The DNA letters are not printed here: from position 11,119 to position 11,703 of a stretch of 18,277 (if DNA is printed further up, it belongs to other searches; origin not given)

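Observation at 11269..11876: Tandem paralogous small proteins with double-glycine leader-like N-termini and zinc-ribbon-like Cys cores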

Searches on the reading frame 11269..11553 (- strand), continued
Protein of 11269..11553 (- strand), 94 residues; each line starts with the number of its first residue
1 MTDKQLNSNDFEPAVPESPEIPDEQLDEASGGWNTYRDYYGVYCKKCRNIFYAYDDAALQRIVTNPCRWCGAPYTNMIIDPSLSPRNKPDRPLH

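Call 30: find_encoding_contigs(protein=P0027, flank=10000, max_places=3)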
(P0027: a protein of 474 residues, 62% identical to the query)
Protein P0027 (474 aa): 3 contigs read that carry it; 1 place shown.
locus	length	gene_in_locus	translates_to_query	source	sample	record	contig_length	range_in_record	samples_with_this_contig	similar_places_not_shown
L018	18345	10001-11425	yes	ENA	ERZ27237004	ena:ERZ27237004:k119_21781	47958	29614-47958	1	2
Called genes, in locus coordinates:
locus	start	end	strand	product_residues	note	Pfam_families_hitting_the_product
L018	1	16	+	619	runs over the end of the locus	PF14501:HATPase_c_5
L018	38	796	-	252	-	PF00072:Response_reg, PF04397:LytTR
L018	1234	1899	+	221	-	PF06161:DUF975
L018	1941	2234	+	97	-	-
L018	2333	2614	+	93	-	-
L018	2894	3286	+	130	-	-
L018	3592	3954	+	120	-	-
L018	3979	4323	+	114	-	-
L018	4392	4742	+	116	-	-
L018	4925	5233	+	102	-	-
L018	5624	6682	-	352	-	PF01548:DEDD_Tnp_IS110, PF02371:Transposase_20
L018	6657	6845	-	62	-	-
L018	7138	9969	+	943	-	PF13575:DUF4135, PF05147:LANC_like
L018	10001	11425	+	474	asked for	PF04055:Radical_SAM, PF13353:Fer4_12 (weak), PF13186:SPASM (faint)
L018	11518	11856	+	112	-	PF00589:Phage_integrase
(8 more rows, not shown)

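Call 31: find_encoding_contigs(protein=P0025, flank=10000, max_places=2)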
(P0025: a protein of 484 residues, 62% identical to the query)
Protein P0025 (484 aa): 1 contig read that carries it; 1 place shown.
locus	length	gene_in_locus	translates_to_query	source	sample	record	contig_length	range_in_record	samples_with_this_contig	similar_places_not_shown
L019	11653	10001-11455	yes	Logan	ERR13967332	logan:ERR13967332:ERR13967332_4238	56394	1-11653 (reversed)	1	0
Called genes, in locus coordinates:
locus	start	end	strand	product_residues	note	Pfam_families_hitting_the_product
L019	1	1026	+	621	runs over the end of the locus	PF14501:HATPase_c_5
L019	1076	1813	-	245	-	PF00072:Response_reg, PF04397:LytTR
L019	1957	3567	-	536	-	PF07228:SpoIIE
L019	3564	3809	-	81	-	-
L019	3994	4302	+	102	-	PF01740:STAS, PF13466:STAS_2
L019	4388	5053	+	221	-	PF06161:DUF975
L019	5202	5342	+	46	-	-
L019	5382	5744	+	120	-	-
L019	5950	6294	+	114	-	-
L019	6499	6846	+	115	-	-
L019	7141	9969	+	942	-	PF13575:DUF4135, PF05147:LANC_like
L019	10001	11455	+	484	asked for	PF13353:Fer4_12 (weak), PF04055:Radical_SAM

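Call 46: predict_structure(alignment_id=A1)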
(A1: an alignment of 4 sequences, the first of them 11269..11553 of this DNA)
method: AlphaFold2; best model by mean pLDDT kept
length: 94 residues; sequences in the alignment: 4
mean_pLDDT: 63.2   pTM: 0.44
mean pLDDT of the five models: 63.2, 60.6, 60.3, 59.7, 59.1
residues with pLDDT >= 90: 0; 70-90: 41; 50-70: 18; < 50: 35
segments of 3 or more residues with pLDDT < 50: 1-3, 10-13, 22-36, 89-94
pLDDT, mean of each block of 10 residues (from residue 1): 46 49 42 49 85 81 86 84 55 43
secondary structure, 60 per line:
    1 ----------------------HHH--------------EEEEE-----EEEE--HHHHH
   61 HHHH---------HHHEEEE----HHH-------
elements in order: E40-44 E50-53 H56-64 E77-80
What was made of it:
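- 11269..11553 (-): ORF2, 94 aa. Leader residues 1-32 (11458-11553) end in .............. The 62-aa core (11272-11457) begins WNTYR, has knuckles CKKC and CRWCGAP, and ends in a Pro-rich tail. AF2 core pLDDT is 81-86 and the leader is disordered (call 46).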

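Call 47: search_protein_representatives(alignment_id=A1)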
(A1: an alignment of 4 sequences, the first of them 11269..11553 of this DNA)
Query: 4 sequences, 104 profile positions. Proteins with E-value up to 0.001 (for the whole library): 8; up to 1e-10: 5; up to 1e-30: 1. The best 8 are listed.
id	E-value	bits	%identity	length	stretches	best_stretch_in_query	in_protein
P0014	9.8e-64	228.3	-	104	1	1-104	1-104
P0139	1.4e-23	99.3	-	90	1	1-95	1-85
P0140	8.4e-17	77.5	-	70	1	28-95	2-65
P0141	7.9e-15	71.1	-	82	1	24-92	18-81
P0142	1.3e-14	70.4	-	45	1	1-55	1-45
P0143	5.6e-09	52.3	-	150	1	1-67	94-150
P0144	6.2e-06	42.6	-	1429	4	65-97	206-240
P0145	1.7e-05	41.2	-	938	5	36-79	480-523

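Call 52: find_encoding_contigs(protein=P0139, flank=10000, max_places=5)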
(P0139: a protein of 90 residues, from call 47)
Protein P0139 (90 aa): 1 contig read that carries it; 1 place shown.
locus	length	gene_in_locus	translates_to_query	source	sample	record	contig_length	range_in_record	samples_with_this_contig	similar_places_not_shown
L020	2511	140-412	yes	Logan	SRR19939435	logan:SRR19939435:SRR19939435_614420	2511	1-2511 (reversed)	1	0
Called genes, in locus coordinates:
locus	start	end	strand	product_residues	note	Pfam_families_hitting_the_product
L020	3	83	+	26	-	?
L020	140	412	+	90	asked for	-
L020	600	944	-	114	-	-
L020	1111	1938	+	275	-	PF01636:APH, PF03881:Fructosamin_kin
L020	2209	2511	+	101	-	?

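Call 53: find_encoding_contigs(protein=P0141, flank=10000, max_places=5)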
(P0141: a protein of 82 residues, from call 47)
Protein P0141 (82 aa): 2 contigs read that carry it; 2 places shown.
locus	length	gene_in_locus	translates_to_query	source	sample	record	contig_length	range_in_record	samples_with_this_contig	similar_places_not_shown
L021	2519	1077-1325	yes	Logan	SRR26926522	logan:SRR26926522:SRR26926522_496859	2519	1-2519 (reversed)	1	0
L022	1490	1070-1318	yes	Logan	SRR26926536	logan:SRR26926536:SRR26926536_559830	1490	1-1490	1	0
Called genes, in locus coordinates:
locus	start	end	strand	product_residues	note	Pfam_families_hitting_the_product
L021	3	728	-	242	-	?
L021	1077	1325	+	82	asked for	-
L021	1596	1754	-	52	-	-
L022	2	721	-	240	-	?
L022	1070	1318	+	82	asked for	-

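Call 54: fold_search(model_id=the predicted structure, library=pdb)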
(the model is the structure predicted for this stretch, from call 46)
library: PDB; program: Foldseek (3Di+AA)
matches with E <= 10: 322; with E <= 0.001: 0
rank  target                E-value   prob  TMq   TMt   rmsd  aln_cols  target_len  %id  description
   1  2kn9_MODEL_1_A        1.0e-01  0.84  0.36  0.41   8.3        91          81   13  Solution structure of zinc-substituted rubredoxin B (Rv3250c) from Mycobacterium tuberculosis. Seattle Structu (released 2009-09-15)
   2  7a9a_B                2.4e-01  0.96  0.37  0.56   2.4        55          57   18  Crystal structure of rubredoxin B (Rv3250c) from Mycobacterium tuberculosis (released 2021-03-03)
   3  5iy0_A                3.3e-01  0.94  0.38  0.15   2.7        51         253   22  PfMCM N-terminal domain double hexamer (released 2016-07-13)
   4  4ywl_A                3.3e-01  0.93  0.38  0.15   2.8        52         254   21  Pyrococcus furiosus MCM N-terminal domain F179A point mutant pentameric ring (released 2015-09-23)
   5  2pve_A                4.0e-01  0.90  0.34  0.57   2.4        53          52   21  NMR and X-ray Analysis of Structural Additivity in Metal Binding Site-Swapped Hybrids of Rubredoxin (released 2007-12-18)
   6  2bay_F                5.5e-01  0.60  0.30  0.44   3.2        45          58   20  Crystal structure of the Prp19 U-box dimer (released 2006-01-10)
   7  1t9p_A                5.8e-01  0.82  0.33  0.53   2.9        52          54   19  Crystal Structure of V44A, G45P Cp Rubredoxin (released 2004-10-05)
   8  7rxn                  6.2e-01  0.77  0.34  0.55   3.5        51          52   14  STRUCTURE OF RUBREDOXIN FROM DESULFOVIBRIO VULGARIS AT 1.5 A RESOLUTION (released 1991-07-15)
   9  8x7t_C                7.1e-01  0.66  0.35  0.06   4.7        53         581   19  MCM in the Apo state. (released 2024-01-17)
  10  8iej_M                7.1e-01  0.47  0.29  0.40   3.5        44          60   18  RNF20-RNF40/hRad6A-Ub/nucleosome complex (released 2023-09-06)
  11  4k9f                  7.5e-01  0.69  0.31  0.52   3.8        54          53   22  Neutron structure of Perdeuterated Rubredoxin refined against 1.75 resolution data collected on the new IMAGINE instrume (released 2013-12-04)
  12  5trb                  7.5e-01  0.44  0.29  0.37   3.5        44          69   18  Crystal structure of the RNF20 RING domain (released 2016-11-02)
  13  1t9o_A                8.6e-01  0.75  0.34  0.56   2.5        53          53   15  Crystal Structure of V44G Cp Rubredoxin (released 2004-10-05)
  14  1bq8                  8.6e-01  0.69  0.33  0.53   2.9        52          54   17  Rubredoxin (Methionine Mutant) from Pyrococcus Furiosus (released 1998-08-26)
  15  4s3o_E                9.1e-01  0.51  0.32  0.30   3.7        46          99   20  PCGF5-RING1B-UbcH5c complex (released 2015-07-15)
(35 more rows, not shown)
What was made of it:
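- On Zinc-ribbon or rubredoxin-like small proteins: ORF2 core pLDDT is 81-86, and rubredoxin ranks top with probability up to 0.96 but E of 0.1 or more (calls 46, 54).
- CxxCG knuckles and a rubredoxin-like prediction (calls 46, 54) are typical of cytoplasmic metal-binding domains. ORF2 core is predicted as a compact fold (pLDDT 81-86), and the top Foldseek matches are rubredoxins and MCM zinc ribbons (calls 46, 54).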

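Call 57: search_protein_families(library=pfam, proteins=[L017:13267-14265:+, L017:14249-15043:+, L017:15054-15881:+, L017:9028-10104:-, L017:17116-17499:+, L017:17483-17869:+, L017:17914-18162:+], max_evalue=0.1)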
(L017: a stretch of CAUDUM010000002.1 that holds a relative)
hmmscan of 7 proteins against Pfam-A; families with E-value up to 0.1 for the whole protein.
L017:13267-14265:+ (332 aa): 9 families
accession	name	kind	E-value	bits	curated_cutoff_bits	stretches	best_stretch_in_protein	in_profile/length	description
PF00005.33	ABC_tran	-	8e-29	101.4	25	1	20-159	2-137/137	ABC transporter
PF13304.12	AAA_21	-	2.6e-15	57.7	27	2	128-189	235-298/304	AAA domain, putative AbiEii toxin, Type IV TA system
PF02463.25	SMC_N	-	0.0055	16.6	40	0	139-205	149-213/220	RecF/RecN/SMC N terminal domain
PF13175.12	AAA_15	-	0.007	16.5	32.1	0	34-49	28-43/374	AAA ATPase domain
PF13555.12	AAA_29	-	0.0085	16.3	27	1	24-56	17-49/61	P-loop containing region of AAA domain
PF18748.7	HMUDK_HMUD1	-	0.043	13.8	27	0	28-50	16-38/196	5-hmdU DNA kinase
PF01926.29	MMR_HSR1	-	0.049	14.2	21.9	1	33-52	3-22/113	50S ribosome-binding GTPase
PF13558.12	SbcC_Walker_B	-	0.051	14.3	27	1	147-170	62-85/90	SbcC/RAD50-like, Walker B motif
PF03193.22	RsgA_GTPase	-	0.077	13.3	30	0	29-52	106-129/174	RsgA GTPase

L017:14249-15043:+ (264 aa): 0 families

L017:15054-15881:+ (275 aa): 0 families

L017:9028-10104:- (358 aa): 4 families
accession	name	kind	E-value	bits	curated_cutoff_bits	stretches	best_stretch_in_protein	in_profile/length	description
PF00383.29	dCMP_cyt_deam_1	-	6.7e-27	93.8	25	1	207-307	3-102/102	Cytidine and deoxycytidylate deaminase zinc-binding region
PF14437.12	MafB19-deam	-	5.8e-21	75.3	27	1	210-315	5-109/142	MafB19-like deaminase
PF14439.12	Bd3614-deam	-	0.031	14.7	38.5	1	234-298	14-78/113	Bd3614-like deaminase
PF24770.2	Ig-CFAP74_2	-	0.045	14.7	27.4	1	166-236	82-146/185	CFAP74 second Ig-like domain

L017:17116-17499:+ (127 aa): 0 families

L017:17483-17869:+ (128 aa): 3 families
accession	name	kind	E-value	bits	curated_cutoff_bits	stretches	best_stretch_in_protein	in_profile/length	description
PF23451.1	Zn_ribbon_PaaD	-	0.0003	20.8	27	0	69-88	10-29/53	PaaD zinc beta ribbon domain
PF13248.11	Zn_ribbon_3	-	0.0037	17.1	27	0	74-84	3-12/26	zinc-ribbon domain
PF01155.25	HypA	-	0.017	15.6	28.9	1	70-111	67-99/112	Hydrogenase/urease nickel incorporation, metallochaperone, hypA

L017:17914-18162:+ (82 aa): 4 families
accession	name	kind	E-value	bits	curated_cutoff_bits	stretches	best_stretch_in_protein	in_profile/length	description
PF09723.15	Zn_ribbon_8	-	2.4e-05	24.7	34.4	1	48-77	8-37/41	Zinc ribbon domain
PF04369.19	Lactococcin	-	0.0004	20.9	23.1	1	23-39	9-25/60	Lactococcin-like family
PF01155.25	HypA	-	0.0097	16.4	28.9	1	25-78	52-98/112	Hydrogenase/urease nickel incorporation, metallochaperone, hypA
PF22191.2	IBR_1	-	0.022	15.1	27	0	39-55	15-31/47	IBR domain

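Call 59: find_encoding_contigs(protein=P0054, flank=10000, max_places=3)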
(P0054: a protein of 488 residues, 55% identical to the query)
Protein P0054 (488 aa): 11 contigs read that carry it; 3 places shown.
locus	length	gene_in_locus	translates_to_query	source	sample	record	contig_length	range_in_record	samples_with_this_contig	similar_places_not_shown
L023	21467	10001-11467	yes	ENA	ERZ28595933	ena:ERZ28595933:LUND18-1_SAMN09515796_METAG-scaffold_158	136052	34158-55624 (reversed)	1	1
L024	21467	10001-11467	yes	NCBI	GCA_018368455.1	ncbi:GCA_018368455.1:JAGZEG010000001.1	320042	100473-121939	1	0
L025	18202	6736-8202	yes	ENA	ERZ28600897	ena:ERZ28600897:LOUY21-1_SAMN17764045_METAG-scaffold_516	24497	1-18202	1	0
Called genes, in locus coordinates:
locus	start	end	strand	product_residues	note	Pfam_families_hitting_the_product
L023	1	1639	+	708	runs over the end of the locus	PF05649:Peptidase_M13_N, PF01431:Peptidase_M13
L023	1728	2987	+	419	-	-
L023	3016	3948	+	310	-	-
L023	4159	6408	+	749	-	-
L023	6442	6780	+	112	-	-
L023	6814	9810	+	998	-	PF13575:DUF4135, PF05147:LANC_like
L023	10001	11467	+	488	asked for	PF04055:Radical_SAM, PF13353:Fer4_12 (faint), PF13186:SPASM (weak)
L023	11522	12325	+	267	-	PF00072:Response_reg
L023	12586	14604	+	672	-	PF00005:ABC_tran, PF00931:NB-ARC (faint), PF02463:SMC_N (faint), PF13175:AAA_15 (faint), PF13555:AAA_29 (faint), PF12848:ABC_tran_Xtn, PF00005:ABC_tran, PF16326:ABC_tran_CTD, +6 more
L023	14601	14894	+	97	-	-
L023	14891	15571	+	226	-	PF02163:Peptidase_M50 (weak)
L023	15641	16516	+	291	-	PF02616:SMC_ScpA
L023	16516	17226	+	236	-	PF04079:SMC_ScpB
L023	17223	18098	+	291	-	PF01479:S4, PF00849:PseudoU_synth_2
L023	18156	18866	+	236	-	PF02224:Cytidylate_kin, PF13189:Cytidylate_kin2 (weak), PF13207:AAA_17 (faint), PF13238:AAA_18 (weak)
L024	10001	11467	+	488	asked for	PF04055:Radical_SAM, PF13353:Fer4_12 (faint), PF13186:SPASM (weak)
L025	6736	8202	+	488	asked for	PF04055:Radical_SAM, PF13353:Fer4_12 (faint), PF13186:SPASM (weak)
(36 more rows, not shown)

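Call 60: find_encoding_contigs(protein=P0023, flank=10000, max_places=2)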
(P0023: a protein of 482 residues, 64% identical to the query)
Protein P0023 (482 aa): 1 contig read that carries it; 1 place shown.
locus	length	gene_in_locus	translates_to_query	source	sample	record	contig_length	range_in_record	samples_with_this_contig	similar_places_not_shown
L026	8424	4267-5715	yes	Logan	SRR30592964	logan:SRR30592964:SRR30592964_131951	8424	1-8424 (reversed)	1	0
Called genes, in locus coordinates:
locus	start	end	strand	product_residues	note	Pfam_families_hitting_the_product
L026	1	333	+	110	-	?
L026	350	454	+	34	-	-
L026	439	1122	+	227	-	PF01909:NTP_transf_2 (faint), PF18765:Polbeta (weak)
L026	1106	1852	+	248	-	PF01909:NTP_transf_2, PF18765:Polbeta (weak)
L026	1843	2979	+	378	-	PF01139:RtcB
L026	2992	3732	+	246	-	PF04604:L_biotic_typeA (faint), PF10439:Bacteriocin_IIc (faint), PF28158:CTB (faint)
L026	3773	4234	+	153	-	-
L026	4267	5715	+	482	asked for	PF04055:Radical_SAM, PF13186:SPASM (faint)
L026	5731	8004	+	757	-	PF01432:Peptidase_M3 (weak), PF00395:SLH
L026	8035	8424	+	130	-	?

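Call 63: search_solved_structures(query=L016:1485-2894:+, max_evalue=0.00001)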
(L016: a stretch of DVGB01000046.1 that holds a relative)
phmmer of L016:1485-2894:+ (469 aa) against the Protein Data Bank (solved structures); distinct sequences matched with E-value up to 0.00001: 12.
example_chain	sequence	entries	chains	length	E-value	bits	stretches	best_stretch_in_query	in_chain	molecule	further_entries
6efn_A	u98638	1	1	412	4.8e-11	45.2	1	91-285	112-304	Sporulation killing factor maturation protein SkfB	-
8wm2_A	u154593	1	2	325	7e-09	38.1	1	89-189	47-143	Fe-S radical SAM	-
9dfu_A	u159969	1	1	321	9.4e-09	37.7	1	89-182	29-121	Radical SAM core domain-containing protein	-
9dfn_A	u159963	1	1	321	1.3e-08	37.2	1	89-182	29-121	Radical SAM core domain-containing protein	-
6b4c_A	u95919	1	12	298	1.9e-08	36.6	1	89-252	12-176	Viperin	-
9dgw_A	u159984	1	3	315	1.9e-08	36.6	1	89-251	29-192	Radical SAM core domain-containing protein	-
9dfw_A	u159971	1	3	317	2.1e-08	36.5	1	89-250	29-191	Radical SAM core domain-containing protein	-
7n7i_A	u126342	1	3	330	2.3e-08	36.4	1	89-251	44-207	Viperin-like enzyme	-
7vob_C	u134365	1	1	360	3.1e-07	32.6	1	94-266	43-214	Cytosylglucuronate decarboxylase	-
7voc_C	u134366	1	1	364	3.2e-07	32.6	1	94-266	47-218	Cytosylglucuronate decarboxylase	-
6c8v_A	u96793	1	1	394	1.7e-06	30.2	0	94-436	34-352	Coenzyme PQQ synthesis protein E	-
7tol_A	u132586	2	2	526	3e-06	29.4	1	91-228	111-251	glycerol dibiphytanyl glycerol tetraether - macrocyclic archaeol synthase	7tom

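Call 64: search_solved_structures(query=A4, max_evalue=10)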
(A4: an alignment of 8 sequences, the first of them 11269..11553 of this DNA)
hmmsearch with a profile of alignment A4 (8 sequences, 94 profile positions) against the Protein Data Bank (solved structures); distinct sequences matched with E-value up to 10: 20.
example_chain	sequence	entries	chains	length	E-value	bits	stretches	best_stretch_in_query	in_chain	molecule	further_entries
5cwd_A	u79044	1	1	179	0.053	16.9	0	12-70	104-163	Designed helical repeat protein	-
3gip_A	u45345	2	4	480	0.13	15.7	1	18-72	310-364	N-acyl-D-glutamate deacylase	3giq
6gsm_l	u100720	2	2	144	0.18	15.2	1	37-73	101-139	Eukaryotic translation initiation factor 2 subunit beta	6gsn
3j81_l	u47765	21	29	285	0.19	15.1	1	37-76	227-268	eIF2 beta | Eukaryotic translation initiation factor 2 subunit beta | SUI3 isoform 1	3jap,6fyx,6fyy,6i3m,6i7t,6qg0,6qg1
2pmz_P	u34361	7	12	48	0.25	14.8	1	46-83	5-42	DNA-directed RNA polymerase subunit P | DNA-DIRECTED RNA POLYMERASE RPO12 SUBUNIT | RNA POLYMERASE SUBUNIT 12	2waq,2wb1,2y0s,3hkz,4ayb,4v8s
8s8k_l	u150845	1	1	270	0.39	14.2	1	37-73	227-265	Eukaryotic translation initiation factor 2 subunit beta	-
7eu0_I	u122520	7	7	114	0.48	13.9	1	42-71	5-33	DNA-directed RNA polymerases II, IV and V subunit 9A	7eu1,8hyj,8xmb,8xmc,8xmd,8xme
1yw1_A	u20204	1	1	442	0.53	13.7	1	9-51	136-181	PROTEIN YTNJ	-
6ask_A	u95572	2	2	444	0.54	13.7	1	9-51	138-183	Putative monooxygenase MoxC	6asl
1tvl_A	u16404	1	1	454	0.56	13.7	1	9-51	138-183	protein YTNJ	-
2ltj_A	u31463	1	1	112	0.7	13.4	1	11-75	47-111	Beta-N-acetylhexosaminidase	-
5x4z_I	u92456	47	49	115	0.81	13.1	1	41-83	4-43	DNA-directed RNA polymerase subunit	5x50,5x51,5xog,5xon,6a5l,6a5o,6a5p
8z4f_B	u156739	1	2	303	0.82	13.1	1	15-68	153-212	Pseudomurein endosiopeptidase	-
7zok_A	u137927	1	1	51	0.92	13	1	43-75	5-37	Adventurous gliding motility protein X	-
28jc_I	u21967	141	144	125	2.7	11.5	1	43-71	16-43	DNA-directed RNA polymerase II subunit RPB9 | RPB9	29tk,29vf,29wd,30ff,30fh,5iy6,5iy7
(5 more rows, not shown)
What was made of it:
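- On Zinc-ribbon or rubredoxin-like small proteins: PDB profile hits have E of 0.05 or more (call 64).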

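Call 69: find_related_loci(query=A4, collection=metagenome_contigs, flank=10000)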
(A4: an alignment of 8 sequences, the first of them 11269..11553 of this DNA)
Query A4 (94 aa) in metagenome_contigs; peptide patterns used: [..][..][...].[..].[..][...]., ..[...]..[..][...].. (x = any residue, [..] = any of these).
197 stretches matched a pattern; 2 encode a relative of the query (tblastn E <= 1e-3); 2 distinct loci.
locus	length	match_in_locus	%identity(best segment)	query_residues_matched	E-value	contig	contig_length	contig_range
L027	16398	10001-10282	89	1-94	2e-57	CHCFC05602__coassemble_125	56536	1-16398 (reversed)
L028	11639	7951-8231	86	1-94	6e-45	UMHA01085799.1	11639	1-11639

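Call 76: search_protein_families(library=phrogs, proteins=[window:11269-11553:-], max_evalue=1)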
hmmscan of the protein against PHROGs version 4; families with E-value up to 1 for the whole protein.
window:11269-11553:- (94 aa): 1 family
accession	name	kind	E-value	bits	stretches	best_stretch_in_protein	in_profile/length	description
phrog_38031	-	unknown function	0.26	11.1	1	12-68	189-244/460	-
